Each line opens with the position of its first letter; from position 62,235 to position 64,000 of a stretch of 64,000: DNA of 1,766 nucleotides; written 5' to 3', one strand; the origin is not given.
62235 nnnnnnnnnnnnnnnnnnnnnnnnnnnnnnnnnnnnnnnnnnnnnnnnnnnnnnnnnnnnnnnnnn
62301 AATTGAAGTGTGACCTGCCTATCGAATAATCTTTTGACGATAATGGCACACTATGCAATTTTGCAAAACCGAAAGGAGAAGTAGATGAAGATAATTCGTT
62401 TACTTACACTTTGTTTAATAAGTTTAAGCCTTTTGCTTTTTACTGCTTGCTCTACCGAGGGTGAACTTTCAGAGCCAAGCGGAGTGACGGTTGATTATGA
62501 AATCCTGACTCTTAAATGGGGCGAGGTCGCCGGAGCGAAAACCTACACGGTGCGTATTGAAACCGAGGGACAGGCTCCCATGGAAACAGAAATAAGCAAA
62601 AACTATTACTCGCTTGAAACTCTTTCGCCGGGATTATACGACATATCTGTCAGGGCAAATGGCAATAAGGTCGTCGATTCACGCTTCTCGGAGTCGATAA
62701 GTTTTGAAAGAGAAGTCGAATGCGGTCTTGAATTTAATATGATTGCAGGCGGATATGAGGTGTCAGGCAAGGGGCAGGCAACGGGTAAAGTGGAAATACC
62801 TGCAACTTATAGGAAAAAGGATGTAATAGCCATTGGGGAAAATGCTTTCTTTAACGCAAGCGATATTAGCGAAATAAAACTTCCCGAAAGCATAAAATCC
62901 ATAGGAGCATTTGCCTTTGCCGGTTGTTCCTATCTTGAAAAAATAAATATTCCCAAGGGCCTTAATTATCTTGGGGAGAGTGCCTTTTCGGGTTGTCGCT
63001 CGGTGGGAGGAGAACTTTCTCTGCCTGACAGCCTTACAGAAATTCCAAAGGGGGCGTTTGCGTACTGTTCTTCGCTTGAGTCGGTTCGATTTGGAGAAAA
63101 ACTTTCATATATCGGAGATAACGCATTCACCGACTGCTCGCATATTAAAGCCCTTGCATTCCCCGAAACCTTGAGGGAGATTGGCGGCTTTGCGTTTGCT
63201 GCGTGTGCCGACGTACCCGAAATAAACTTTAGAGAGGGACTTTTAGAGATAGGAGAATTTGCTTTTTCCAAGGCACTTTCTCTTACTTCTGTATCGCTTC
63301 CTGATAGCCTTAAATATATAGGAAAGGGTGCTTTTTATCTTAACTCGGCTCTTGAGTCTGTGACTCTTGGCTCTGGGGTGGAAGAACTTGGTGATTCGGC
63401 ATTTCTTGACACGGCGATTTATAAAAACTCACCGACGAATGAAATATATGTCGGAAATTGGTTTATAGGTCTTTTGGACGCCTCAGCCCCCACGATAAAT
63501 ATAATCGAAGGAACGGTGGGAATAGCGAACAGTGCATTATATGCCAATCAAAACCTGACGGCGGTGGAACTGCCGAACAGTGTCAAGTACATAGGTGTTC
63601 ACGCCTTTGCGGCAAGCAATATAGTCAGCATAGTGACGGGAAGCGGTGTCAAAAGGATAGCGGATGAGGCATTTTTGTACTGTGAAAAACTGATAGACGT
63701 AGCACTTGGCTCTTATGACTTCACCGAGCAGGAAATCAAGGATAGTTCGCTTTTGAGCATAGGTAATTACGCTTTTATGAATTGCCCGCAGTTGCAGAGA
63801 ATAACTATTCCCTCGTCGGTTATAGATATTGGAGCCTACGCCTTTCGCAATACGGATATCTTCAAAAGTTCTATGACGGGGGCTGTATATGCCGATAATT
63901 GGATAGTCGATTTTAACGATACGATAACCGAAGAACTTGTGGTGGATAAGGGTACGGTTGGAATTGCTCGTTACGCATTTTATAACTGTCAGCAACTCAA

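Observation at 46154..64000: Cell-surface island: giant LRR protein, Cys/His-repeat lipoprotein and a Bat-like vWA operon ending in a second LRR lipoprotein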

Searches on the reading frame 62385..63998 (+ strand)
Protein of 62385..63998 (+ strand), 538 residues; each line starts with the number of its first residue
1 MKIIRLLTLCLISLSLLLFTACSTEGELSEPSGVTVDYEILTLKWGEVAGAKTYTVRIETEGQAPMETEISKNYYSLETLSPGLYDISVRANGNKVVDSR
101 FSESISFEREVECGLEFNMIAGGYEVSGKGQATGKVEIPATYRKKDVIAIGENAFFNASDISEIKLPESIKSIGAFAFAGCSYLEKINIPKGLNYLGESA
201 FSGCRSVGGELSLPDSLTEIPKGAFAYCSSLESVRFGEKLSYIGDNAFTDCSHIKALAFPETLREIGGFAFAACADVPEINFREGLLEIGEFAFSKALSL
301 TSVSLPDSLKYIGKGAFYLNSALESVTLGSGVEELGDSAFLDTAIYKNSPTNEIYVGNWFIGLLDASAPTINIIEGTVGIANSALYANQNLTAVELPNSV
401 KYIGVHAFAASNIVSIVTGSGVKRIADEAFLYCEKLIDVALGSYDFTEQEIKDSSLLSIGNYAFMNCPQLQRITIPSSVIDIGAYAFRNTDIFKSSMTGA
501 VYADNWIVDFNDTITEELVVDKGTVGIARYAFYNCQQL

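Call 7: search_protein_families(library=pfam, proteins=[window:62385-63998:+], max_evalue=0.01)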
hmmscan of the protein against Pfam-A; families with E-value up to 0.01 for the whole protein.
window:62385-63998:+ (538 aa): 2 families
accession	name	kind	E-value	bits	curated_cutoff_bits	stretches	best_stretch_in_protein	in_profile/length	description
PF13306.12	LRR_5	-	5.2e-78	259.5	27.7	4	150-255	3-104/127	BspA type Leucine rich repeat region (6 copies)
PF13855.12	LRR_8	-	3.9e-06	27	27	0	216-257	12-54/61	Leucine rich repeat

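Call 8: search_protein_families(library=ncbifam, proteins=[window:62385-63998:+], max_evalue=0.01)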
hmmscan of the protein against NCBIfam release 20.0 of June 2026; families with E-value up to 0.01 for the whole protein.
window:62385-63998:+ (538 aa): 2 families
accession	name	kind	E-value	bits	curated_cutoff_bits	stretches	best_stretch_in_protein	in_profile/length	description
NF047961.1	adhesin_HupY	equivalog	3.5e-39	134.6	1250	3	135-273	190-320/978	leucine-rich repeat adhesin HupY/LrrG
NF045861.1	glide_Gli349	exception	1.7e-16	58.2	1750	3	279-327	2704-2750/3169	gliding machinery surface structure protein Gli349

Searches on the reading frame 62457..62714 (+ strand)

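Call 67: search_protein_families(library=pfam, proteins=[window:62457-62714:+], max_evalue=5)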
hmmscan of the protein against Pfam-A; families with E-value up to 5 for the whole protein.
window:62457-62714:+ (86 aa): 3 families
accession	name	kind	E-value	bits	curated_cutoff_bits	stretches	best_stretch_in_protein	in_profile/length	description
PF13620.12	CarboxypepD_reg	-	0.049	14.4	32.3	1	50-71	39-60/82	Carboxypeptidase regulatory-like domain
PF24421.1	Ig_J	-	0.11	13.1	29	1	29-69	42-86/104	Tip attachment protein J, Ig-like domain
PF02576.22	RimP_N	-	0.21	12.4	22.7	0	11-41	8-38/73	RimP N-terminal domain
